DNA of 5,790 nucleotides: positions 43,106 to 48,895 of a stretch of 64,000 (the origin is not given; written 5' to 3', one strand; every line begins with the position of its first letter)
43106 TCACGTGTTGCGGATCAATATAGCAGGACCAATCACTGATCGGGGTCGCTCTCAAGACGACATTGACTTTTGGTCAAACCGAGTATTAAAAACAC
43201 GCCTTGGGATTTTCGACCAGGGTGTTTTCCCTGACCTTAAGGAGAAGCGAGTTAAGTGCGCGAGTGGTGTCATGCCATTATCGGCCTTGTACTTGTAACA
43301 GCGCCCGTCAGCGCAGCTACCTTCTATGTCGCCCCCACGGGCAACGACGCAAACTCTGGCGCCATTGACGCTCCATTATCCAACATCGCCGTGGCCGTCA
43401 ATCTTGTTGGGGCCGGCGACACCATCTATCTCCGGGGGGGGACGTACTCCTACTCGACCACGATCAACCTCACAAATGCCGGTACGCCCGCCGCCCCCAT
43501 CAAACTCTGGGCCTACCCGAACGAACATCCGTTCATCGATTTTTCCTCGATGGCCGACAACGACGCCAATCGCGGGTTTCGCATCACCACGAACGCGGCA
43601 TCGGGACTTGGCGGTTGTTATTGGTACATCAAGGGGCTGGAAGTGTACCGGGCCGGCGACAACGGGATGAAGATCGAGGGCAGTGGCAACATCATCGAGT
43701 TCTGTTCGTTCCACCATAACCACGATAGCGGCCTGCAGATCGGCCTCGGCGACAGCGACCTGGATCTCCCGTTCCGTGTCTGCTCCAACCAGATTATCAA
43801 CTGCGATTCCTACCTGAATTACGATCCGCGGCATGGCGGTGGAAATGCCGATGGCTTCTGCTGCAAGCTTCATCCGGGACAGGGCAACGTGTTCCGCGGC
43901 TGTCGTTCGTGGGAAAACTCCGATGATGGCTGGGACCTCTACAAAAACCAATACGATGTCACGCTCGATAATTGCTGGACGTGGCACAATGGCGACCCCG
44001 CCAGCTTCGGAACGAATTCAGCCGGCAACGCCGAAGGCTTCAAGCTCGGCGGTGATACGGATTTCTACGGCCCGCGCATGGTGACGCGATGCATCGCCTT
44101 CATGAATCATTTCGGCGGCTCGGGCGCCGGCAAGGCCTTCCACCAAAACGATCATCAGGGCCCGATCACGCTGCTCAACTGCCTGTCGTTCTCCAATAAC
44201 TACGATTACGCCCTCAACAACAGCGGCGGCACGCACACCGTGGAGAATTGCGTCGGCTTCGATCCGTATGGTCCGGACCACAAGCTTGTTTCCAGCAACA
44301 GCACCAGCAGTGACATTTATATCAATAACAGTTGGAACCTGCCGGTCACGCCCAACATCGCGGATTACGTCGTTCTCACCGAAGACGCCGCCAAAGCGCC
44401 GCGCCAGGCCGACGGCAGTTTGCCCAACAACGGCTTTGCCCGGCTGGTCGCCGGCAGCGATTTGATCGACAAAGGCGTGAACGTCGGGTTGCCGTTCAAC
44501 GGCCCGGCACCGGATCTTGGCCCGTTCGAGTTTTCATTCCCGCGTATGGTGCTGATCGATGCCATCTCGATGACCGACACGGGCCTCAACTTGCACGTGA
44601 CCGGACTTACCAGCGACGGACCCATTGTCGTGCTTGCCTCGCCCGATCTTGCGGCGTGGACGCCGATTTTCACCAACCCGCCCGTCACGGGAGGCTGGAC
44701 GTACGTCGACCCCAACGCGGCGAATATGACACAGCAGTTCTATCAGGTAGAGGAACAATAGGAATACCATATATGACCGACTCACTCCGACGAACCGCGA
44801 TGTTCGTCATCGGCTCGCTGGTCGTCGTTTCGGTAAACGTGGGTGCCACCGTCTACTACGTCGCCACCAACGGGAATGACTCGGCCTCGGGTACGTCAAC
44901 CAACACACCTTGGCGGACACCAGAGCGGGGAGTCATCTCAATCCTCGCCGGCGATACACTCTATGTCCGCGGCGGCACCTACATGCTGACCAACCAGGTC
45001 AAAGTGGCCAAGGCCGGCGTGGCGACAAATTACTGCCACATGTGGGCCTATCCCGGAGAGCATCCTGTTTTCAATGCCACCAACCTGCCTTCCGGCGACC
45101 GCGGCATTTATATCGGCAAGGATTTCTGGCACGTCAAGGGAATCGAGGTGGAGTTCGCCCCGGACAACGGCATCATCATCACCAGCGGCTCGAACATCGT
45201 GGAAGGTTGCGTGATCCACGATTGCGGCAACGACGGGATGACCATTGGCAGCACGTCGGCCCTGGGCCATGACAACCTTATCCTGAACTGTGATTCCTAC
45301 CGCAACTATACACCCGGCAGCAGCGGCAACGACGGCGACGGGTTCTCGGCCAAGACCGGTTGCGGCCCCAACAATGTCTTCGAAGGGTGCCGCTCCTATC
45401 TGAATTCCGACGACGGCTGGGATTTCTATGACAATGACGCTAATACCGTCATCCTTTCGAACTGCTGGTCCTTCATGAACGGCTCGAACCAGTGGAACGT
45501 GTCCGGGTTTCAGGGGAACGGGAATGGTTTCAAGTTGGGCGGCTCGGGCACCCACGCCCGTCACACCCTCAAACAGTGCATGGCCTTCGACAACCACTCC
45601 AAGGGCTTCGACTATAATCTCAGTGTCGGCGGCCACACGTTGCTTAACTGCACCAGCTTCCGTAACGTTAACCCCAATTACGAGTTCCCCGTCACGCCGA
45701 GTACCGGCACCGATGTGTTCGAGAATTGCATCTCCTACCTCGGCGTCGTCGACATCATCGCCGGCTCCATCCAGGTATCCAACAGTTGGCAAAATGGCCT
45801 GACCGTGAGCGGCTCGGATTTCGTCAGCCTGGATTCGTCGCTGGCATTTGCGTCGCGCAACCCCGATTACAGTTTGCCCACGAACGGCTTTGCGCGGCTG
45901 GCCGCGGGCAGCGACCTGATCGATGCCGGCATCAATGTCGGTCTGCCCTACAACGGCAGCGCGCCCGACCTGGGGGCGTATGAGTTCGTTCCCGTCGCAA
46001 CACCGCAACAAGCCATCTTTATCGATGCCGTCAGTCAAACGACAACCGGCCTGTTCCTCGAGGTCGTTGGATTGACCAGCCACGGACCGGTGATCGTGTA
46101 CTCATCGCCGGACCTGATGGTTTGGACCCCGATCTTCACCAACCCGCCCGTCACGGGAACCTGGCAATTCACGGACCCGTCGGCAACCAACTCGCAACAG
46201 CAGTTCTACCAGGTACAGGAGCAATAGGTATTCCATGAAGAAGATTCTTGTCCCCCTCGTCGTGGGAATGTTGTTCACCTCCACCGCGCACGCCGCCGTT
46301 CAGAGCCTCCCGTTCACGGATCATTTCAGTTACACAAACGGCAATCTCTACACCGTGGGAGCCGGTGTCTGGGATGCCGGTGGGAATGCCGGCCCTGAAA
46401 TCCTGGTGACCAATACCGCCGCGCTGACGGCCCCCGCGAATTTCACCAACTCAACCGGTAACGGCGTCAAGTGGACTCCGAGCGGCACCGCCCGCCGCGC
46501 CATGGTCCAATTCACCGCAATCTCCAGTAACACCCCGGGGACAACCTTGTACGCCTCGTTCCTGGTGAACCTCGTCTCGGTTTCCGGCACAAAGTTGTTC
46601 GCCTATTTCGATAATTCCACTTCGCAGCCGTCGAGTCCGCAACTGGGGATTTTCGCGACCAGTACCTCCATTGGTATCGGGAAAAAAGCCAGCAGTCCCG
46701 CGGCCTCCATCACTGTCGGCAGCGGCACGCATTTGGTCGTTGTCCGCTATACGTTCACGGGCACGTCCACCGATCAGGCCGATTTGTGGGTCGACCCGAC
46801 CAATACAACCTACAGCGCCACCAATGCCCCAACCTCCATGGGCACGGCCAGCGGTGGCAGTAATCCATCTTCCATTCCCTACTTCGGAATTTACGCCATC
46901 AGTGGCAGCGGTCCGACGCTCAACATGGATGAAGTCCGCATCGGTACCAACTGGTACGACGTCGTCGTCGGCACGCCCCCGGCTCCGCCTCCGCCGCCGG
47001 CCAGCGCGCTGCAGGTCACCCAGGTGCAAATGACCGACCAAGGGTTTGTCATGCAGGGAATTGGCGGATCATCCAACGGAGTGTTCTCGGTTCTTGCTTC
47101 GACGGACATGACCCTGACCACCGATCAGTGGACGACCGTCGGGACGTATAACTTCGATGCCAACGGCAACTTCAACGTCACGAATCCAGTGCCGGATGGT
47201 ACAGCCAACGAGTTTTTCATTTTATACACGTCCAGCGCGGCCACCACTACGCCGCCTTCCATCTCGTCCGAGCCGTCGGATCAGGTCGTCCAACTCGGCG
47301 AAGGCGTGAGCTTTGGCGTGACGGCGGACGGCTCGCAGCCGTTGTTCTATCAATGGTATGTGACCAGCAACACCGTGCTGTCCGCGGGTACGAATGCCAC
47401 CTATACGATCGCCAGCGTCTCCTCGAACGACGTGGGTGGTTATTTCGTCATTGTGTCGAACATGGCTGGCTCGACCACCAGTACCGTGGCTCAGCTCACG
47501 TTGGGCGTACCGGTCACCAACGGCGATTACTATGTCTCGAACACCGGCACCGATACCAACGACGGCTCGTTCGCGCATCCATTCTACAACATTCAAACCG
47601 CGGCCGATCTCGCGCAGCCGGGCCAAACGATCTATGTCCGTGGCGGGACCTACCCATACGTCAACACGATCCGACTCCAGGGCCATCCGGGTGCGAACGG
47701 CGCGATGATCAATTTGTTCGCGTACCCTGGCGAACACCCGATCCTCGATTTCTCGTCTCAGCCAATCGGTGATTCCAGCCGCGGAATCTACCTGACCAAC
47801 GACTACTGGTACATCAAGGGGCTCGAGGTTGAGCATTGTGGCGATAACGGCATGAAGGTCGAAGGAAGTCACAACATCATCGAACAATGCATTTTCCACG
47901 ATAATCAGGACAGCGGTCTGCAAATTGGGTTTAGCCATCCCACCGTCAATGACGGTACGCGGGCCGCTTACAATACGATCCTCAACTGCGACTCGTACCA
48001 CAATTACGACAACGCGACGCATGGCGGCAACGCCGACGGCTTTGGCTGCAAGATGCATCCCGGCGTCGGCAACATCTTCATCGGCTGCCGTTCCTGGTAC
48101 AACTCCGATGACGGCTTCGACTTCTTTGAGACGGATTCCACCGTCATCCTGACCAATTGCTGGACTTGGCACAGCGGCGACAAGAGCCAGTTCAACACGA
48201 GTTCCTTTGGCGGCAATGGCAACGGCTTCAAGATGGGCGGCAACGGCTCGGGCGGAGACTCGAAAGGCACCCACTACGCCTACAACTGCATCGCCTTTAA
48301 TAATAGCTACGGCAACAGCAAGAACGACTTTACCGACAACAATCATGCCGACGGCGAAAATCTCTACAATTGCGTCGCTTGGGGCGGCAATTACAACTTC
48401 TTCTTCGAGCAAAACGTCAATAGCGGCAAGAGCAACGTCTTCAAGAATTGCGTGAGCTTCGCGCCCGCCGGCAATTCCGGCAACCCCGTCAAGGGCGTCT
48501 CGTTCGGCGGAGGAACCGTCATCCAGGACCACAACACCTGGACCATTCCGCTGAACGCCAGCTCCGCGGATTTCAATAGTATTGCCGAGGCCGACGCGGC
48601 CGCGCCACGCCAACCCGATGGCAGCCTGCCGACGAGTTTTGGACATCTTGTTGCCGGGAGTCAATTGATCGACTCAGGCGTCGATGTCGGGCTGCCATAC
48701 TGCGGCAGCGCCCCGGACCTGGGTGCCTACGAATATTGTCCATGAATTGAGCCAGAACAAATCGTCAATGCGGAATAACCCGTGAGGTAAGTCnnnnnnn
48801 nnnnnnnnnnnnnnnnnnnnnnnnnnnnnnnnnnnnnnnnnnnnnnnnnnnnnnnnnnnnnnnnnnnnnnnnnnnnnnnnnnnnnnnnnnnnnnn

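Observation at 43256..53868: Tandem array of five secreted beta-helix polysaccharide lyases built from shuffled modules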

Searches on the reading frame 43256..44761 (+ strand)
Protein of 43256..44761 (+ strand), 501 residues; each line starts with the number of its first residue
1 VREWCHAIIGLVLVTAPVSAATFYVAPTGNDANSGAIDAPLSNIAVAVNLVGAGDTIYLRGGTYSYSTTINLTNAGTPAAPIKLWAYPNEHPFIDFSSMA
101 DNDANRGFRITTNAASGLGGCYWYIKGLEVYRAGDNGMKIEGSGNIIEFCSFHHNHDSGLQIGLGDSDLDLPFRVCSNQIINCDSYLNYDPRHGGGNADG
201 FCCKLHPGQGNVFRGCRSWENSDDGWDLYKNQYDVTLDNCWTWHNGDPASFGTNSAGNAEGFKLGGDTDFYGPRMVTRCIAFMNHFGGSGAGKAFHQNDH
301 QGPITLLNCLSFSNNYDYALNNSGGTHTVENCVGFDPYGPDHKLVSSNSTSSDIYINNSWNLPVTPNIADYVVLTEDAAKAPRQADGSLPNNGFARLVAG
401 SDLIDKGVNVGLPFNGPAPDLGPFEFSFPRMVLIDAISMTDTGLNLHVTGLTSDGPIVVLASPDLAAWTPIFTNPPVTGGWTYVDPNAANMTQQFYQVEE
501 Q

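Call 5: search_protein_families(library=pfam, proteins=[window:43256-44761:+], max_evalue=0.01)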
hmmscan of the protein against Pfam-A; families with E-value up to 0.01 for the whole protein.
window:43256-44761:+ (501 aa): 3 families
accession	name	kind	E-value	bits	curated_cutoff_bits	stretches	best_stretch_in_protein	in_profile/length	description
PF22842.2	Pel9A-like_beta_helix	-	1e-19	71.2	25.2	1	20-266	8-273/370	Pel9A-like, right handed beta helix region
PF13229.12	Beta_helix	-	7.2e-11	42.4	25.9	1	120-256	8-124/158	Right handed beta helix region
PF07602.17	DUF1565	-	0.0023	17.7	20.3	1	28-68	2-42/257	Protein of unknown function (DUF1565)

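Call 6: search_protein_families(library=ncbifam, proteins=[window:43256-44761:+], max_evalue=0.01)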
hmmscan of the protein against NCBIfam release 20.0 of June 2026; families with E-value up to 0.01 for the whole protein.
window:43256-44761:+ (501 aa): 3 families
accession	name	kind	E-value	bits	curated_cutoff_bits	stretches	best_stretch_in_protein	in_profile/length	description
NF041899.1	pec_ly_PelN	equivalog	1.3e-61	208.7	740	1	6-425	9-435/437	pectate lyase PelN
NF041903.1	exo-PATE_PelX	equivalog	7.2e-28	97.3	1490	1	19-288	388-621/734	pectate disaccharide-lyase PelX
NF047854.1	LIC10774_subfam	equivalog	0.0014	17.6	380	1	20-67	58-106/358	LIC10774/LIC10365 family surface protein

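Call 10: search_solved_structures(query=window:43256-44761:+, show_alignments=2, max_evalue=0.001)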
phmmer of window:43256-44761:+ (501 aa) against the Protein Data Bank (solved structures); distinct sequences matched with E-value up to 0.001: 2.
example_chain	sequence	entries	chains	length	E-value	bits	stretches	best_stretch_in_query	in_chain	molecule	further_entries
1ru4_A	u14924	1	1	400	5e-58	200.4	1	21-425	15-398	Pectate lyase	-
5olq_A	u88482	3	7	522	1.1e-22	83.7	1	21-408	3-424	Rhamnogalacturonan lyase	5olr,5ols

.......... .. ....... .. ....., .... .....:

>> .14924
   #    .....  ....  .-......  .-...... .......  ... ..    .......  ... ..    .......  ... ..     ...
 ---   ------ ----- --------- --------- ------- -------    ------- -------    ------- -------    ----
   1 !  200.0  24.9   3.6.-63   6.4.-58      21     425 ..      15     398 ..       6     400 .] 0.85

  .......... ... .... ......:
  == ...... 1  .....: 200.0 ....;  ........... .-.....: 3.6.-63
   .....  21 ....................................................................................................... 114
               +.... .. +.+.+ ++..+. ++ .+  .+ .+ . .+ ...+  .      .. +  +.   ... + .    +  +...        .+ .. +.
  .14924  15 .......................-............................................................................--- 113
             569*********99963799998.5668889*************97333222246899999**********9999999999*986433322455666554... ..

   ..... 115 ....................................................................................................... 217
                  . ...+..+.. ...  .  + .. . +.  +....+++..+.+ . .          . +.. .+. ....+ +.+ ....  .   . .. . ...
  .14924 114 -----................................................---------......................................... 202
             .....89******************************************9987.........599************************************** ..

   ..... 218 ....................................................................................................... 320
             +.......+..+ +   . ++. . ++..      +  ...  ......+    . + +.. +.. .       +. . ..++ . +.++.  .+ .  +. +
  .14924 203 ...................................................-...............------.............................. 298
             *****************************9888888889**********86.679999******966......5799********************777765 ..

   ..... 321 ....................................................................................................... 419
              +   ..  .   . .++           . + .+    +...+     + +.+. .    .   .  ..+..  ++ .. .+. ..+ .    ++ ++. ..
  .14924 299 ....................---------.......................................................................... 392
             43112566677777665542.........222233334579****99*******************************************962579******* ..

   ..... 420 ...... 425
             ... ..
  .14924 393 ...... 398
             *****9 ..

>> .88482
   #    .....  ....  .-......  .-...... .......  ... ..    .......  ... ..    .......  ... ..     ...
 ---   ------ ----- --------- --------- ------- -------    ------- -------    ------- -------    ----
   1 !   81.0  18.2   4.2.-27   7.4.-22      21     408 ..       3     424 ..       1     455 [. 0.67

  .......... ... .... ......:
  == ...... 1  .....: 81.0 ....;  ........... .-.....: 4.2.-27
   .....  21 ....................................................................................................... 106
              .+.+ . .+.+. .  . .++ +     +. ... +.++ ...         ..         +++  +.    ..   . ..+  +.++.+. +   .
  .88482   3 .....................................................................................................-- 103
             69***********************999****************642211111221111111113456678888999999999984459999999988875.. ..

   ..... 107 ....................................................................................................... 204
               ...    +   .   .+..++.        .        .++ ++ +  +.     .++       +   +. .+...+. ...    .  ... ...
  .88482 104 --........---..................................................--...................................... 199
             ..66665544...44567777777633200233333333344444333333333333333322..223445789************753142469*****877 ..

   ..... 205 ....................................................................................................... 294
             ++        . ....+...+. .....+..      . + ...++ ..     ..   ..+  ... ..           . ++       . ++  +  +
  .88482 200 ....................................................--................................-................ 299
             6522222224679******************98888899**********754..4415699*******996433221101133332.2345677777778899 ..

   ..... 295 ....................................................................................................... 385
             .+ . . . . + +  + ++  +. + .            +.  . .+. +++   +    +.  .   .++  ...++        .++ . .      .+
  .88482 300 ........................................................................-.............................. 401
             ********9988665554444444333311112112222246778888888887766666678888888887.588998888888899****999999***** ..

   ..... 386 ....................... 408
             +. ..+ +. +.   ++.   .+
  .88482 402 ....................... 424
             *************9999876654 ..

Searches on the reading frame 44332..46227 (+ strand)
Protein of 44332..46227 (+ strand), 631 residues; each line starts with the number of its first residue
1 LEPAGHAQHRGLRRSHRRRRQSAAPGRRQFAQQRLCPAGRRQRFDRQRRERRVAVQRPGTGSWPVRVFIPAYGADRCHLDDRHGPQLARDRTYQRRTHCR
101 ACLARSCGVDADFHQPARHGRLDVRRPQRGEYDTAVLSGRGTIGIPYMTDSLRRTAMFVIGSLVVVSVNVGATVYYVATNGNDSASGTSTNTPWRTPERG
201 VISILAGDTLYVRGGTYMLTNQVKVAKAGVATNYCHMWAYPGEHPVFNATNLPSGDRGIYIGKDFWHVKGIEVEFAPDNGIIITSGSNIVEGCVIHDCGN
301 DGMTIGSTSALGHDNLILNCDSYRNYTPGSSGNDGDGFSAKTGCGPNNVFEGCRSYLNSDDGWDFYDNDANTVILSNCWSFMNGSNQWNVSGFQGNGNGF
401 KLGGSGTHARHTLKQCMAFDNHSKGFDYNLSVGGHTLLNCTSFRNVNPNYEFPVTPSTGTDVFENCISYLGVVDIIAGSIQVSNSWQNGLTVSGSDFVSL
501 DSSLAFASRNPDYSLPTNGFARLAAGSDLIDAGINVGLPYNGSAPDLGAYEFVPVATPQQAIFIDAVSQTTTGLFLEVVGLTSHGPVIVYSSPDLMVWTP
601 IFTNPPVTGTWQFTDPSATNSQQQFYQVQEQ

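Call 5: search_protein_families(library=pfam, proteins=[window:44332-46227:+], max_evalue=0.01)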
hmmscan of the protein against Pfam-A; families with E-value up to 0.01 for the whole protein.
window:44332-46227:+ (631 aa): 2 families
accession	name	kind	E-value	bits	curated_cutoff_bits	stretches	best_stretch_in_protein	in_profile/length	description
PF22842.2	Pel9A-like_beta_helix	-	4.6e-21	75.6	25.2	2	300-441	161-321/370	Pel9A-like, right handed beta helix region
PF13229.12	Beta_helix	-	1e-08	35.4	25.9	1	258-441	2-157/158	Right handed beta helix region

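Call 6: search_protein_families(library=ncbifam, proteins=[window:44332-46227:+], max_evalue=0.01)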
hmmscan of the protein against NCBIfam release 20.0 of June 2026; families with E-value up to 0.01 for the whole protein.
window:44332-46227:+ (631 aa): 3 families
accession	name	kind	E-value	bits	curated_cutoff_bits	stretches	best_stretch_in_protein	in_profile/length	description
NF041899.1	pec_ly_PelN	equivalog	3.8e-58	197.3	740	1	159-551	11-435/437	pectate lyase PelN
NF041903.1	exo-PATE_PelX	equivalog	5.9e-25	87.7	1490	1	172-469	389-668/734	pectate disaccharide-lyase PelX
NF047854.1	LIC10774_subfam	equivalog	0.0056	15.7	380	1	171-217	57-103/358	LIC10774/LIC10365 family surface protein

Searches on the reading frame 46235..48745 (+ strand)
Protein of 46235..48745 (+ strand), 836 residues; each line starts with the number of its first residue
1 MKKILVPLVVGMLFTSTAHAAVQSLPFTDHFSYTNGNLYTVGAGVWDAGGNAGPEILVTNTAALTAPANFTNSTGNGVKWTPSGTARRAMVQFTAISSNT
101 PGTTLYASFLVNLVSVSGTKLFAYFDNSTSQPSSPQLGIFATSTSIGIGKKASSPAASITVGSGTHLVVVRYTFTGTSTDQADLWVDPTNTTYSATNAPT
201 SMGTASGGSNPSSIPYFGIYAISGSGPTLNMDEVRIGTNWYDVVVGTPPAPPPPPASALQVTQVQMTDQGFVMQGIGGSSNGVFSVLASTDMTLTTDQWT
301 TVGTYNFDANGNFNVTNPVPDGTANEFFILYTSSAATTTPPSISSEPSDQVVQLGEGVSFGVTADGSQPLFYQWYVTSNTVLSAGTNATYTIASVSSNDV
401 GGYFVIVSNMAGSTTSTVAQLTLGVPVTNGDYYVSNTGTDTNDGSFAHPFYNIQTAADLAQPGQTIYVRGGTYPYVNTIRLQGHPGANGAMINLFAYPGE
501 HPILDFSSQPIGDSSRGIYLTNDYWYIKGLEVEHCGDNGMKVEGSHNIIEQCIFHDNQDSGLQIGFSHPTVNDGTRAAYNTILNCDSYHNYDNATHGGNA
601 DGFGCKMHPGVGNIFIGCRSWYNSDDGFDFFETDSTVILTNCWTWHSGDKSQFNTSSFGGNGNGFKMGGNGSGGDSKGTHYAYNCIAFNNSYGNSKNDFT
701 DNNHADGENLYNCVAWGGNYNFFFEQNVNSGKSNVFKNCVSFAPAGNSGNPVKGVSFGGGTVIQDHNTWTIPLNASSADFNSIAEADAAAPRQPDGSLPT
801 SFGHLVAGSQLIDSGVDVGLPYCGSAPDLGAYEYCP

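Call 5: search_protein_families(library=pfam, proteins=[window:46235-48745:+], max_evalue=0.01)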
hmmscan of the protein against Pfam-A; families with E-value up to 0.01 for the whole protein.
window:46235-48745:+ (836 aa): 4 families
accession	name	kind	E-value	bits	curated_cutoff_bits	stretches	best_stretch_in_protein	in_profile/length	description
PF22842.2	Pel9A-like_beta_helix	-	9.3e-20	71.3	25.2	1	429-721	8-330/370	Pel9A-like, right handed beta helix region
PF13927.12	Ig_3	-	5.5e-09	36.8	30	1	340-409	1-78/78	Immunoglobulin domain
PF07679.22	I-set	-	1.2e-06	29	23.7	1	341-418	1-86/90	Immunoglobulin I-set domain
PF13895.12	Ig_2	-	0.0032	18.1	27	0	341-422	2-78/79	Immunoglobulin domain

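Call 6: search_protein_families(library=ncbifam, proteins=[window:46235-48745:+], max_evalue=0.01)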
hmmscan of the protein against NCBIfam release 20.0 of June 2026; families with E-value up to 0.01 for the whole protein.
window:46235-48745:+ (836 aa): 2 families
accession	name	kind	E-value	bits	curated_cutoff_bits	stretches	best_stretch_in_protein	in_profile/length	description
NF041899.1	pec_ly_PelN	equivalog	3e-59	201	740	1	425-833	21-435/437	pectate lyase PelN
NF041903.1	exo-PATE_PelX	equivalog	9.2e-28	97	1490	1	431-742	391-668/734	pectate disaccharide-lyase PelX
